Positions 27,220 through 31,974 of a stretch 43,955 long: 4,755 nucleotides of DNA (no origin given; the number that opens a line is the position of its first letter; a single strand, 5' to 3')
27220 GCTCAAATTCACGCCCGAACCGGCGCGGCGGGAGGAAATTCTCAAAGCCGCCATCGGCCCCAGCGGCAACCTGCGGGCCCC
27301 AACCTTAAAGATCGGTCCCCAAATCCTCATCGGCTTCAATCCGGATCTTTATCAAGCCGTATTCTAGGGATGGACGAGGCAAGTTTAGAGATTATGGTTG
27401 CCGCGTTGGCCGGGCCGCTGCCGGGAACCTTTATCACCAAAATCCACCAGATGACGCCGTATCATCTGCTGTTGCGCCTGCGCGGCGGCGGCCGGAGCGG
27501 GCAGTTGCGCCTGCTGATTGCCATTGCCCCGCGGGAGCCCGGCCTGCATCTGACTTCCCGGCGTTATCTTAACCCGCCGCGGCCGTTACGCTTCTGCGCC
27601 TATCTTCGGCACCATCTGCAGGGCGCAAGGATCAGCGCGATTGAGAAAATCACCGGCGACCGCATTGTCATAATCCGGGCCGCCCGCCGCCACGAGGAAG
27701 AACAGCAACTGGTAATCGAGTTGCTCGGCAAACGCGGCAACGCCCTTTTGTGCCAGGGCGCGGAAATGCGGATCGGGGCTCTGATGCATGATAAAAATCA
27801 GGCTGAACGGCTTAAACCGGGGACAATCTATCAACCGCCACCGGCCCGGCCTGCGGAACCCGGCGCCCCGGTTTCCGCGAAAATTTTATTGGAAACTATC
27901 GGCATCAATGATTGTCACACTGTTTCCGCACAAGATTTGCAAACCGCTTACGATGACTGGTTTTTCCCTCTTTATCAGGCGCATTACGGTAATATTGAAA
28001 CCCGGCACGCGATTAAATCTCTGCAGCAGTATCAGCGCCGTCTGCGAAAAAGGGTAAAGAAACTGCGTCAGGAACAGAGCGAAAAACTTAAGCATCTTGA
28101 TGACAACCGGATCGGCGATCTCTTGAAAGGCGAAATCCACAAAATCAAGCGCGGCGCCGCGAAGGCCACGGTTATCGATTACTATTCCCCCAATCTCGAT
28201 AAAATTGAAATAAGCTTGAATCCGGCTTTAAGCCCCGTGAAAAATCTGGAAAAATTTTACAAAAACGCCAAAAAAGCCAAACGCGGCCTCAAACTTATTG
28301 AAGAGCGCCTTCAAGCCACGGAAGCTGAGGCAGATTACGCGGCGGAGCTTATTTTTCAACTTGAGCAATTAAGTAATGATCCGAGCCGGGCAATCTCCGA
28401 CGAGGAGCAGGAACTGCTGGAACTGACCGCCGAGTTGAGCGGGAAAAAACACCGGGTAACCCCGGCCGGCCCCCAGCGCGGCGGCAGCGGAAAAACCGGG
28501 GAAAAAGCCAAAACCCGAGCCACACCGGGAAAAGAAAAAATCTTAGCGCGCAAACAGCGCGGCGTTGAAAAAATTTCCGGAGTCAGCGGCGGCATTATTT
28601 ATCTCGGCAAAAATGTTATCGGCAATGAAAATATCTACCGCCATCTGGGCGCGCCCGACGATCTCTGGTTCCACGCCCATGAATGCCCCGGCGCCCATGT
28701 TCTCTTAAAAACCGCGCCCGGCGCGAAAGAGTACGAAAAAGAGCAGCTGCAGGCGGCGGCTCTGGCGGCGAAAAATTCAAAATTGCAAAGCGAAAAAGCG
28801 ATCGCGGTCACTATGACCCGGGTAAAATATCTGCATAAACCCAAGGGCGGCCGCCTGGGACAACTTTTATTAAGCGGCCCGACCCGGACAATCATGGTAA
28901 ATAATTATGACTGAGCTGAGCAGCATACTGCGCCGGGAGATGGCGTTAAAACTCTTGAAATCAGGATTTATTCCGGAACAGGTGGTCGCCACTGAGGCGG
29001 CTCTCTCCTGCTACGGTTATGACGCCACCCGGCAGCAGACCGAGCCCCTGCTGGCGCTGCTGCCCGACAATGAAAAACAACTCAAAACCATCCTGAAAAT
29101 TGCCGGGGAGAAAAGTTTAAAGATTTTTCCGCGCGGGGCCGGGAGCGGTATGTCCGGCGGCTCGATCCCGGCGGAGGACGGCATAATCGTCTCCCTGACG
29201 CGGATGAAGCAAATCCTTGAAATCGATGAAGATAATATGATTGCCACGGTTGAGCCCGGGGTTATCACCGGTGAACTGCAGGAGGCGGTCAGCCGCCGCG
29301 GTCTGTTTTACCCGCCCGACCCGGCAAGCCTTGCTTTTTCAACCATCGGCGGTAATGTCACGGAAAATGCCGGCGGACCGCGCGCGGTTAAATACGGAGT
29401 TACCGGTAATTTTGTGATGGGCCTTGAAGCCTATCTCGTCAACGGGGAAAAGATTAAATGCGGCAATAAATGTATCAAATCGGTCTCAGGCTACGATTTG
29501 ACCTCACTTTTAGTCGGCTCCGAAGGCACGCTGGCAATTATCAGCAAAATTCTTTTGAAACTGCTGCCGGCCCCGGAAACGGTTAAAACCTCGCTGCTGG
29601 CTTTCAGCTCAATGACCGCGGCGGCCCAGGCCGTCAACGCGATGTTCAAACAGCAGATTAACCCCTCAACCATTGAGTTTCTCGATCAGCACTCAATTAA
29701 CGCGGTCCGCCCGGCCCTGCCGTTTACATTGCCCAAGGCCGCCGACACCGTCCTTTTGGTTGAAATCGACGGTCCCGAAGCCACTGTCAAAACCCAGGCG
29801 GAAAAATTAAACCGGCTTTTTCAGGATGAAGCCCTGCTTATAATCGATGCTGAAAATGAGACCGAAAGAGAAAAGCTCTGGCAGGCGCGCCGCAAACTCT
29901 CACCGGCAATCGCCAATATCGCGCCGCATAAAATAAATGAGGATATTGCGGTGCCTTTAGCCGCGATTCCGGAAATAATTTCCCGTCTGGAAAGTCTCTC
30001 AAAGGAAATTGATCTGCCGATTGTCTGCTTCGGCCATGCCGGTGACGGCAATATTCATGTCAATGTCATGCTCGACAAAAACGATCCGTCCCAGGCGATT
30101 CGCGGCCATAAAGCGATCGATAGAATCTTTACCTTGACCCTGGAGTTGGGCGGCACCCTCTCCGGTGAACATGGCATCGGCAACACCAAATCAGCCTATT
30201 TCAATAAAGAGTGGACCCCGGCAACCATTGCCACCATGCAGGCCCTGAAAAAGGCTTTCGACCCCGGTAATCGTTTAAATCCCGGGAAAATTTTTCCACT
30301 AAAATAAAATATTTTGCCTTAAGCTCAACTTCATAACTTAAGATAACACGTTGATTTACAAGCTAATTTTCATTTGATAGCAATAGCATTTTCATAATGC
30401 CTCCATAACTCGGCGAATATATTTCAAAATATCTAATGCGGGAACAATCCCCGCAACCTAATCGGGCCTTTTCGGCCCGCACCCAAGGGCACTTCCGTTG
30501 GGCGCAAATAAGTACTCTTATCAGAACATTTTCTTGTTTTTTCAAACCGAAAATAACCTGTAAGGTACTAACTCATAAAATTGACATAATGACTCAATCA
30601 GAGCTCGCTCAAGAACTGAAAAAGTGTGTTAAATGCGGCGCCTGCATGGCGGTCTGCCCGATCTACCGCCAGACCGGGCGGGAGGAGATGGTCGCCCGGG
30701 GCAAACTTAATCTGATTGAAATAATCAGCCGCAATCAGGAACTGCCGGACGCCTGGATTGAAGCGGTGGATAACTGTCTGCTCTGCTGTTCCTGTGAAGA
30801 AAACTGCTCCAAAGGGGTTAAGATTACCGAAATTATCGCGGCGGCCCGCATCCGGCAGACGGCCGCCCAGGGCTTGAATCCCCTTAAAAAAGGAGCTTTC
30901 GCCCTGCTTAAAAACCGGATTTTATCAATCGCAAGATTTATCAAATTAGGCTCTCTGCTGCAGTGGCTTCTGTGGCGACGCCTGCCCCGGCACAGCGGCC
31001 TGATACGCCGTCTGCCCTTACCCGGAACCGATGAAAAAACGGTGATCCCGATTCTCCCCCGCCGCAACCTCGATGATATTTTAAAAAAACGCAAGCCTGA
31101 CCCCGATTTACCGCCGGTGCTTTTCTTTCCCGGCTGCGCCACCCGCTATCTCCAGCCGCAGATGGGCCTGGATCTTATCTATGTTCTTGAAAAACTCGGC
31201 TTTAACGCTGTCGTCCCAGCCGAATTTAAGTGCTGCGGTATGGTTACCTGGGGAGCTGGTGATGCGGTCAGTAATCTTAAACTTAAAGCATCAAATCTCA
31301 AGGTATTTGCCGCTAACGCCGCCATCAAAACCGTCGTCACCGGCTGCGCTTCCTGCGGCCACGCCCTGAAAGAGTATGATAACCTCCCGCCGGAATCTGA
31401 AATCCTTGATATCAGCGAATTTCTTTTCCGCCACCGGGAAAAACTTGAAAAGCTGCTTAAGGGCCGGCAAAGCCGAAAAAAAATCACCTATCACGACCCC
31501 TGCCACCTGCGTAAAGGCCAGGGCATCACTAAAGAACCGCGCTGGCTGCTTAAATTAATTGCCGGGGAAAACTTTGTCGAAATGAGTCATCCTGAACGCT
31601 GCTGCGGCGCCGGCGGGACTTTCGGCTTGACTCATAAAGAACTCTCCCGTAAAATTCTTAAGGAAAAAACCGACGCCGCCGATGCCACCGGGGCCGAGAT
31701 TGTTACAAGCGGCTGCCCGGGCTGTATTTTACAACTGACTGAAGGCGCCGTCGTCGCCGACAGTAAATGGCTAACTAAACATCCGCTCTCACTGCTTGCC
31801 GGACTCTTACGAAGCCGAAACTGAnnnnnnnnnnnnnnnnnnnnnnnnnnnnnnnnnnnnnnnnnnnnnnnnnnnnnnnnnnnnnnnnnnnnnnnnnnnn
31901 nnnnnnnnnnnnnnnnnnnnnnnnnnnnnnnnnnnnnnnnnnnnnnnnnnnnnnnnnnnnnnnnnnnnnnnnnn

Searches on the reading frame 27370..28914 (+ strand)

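Call 8: search_protein_families(library=ncbifam, proteins=[window:27370-28914:+], max_evalue=0.00001)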
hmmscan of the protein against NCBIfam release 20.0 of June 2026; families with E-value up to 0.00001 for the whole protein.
window:27370-28914:+ (514 aa): 2 families
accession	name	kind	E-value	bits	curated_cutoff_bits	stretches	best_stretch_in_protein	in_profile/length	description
NF038240.1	fibro_bind_EfbA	exception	6e-46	157.2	1025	3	8-191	10-197/567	fibronectin-binding protein EfbA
NF041120.1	RqcH_arch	equivalog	1.9e-28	99.7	400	1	7-164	6-159/645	ribosome rescue protein RqcH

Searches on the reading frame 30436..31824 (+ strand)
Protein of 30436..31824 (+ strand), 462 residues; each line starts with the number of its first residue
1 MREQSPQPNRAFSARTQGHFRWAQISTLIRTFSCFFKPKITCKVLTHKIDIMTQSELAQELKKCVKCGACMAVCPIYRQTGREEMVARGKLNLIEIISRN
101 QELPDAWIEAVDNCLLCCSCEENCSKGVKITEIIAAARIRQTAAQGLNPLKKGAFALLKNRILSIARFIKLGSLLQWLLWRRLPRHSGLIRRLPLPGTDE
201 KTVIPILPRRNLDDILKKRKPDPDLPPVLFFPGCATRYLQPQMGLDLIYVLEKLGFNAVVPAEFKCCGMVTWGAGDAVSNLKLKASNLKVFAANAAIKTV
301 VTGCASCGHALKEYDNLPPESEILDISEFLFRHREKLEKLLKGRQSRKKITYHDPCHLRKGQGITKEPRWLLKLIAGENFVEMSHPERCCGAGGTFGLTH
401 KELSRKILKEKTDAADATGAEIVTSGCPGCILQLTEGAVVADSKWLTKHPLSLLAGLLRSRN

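Call 8: search_protein_families(library=ncbifam, proteins=[window:30436-31824:+], max_evalue=0.00001)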
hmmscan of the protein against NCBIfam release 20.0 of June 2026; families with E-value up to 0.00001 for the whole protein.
window:30436-31824:+ (462 aa): 14 families
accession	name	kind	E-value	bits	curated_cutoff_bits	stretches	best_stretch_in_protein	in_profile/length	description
NF045670.1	quin_L_LdhH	equivalog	2e-75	254.4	800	1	52-454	294-705/706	L-lactate dehydrogenase (quinone) large subunit LdhH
NF004898.0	PRK06259.1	equivalog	3.8e-57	194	385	1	48-437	120-466/488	fumarate reductase (CoM/CoB) subunit TfrB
NF008369.0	PRK11168.1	equivalog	3.3e-48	164.6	278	1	57-458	6-399/401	anaerobic glycerol-3-phosphate dehydrogenase subunit C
NF008434.0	PRK11274.1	equivalog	3.2e-41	141.6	333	1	54-446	15-400/409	glycolate oxidase subunit GlcF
TIGR03379.1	glycerol3P_GlpC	equivalog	1.5e-29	103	279.9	2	228-456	164-394/397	anaerobic glycerol-3-phosphate dehydrogenase subunit GlpC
NF045663.1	diclust_near_Sec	equivalog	1.6e-21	76.2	530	1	218-417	412-605/759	pyridine nucleotide-disulfide oxidoreductase/dicluster-binding protein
NF045711.1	sulf_resp_HmcF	equivalog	6.2e-13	48.3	750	1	339-431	326-422/457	sulfate respiration complex iron-sulfur protein HmcF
TIGR03288.1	CoB_CoM_SS_B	equivalog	2.9e-12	46.5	345.15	1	335-451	132-254/290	CoB--CoM heterodisulfide reductase subunit B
NF045724.1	ferredox_TmcB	equivalog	7.5e-12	44.5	735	1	335-431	300-401/430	electron transfer complex ferredoxin TmcB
NF045796.1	DsrK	equivalog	6.1e-11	41.6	400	1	295-411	260-387/453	sulfate reduction electron transfer complex DsrMKJOP subunit DsrK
NF041780.1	hetero_SS_HdrB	equivalog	7.4e-11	41.9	450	1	314-436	123-253/304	ferredoxin:CoB-CoM heterodisulfide reductase subunit HdrB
TIGR00273.1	TIGR00273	equivalog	6.1e-09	35.3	444.8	1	59-148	290-378/432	LutB/LldF family L-lactate oxidation iron-sulfur protein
TIGR03290.1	CoB_CoM_SS_C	equivalog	1.7e-07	31.3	160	1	62-139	2-73/144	CoB--CoM heterodisulfide reductase subunit C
NF049975.1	2HglutDHaseYdiJ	equivalog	2e-06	25.9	1350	0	103-410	661-974/1018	D-2-hydroxyglutarate dehydrogenase YdiJ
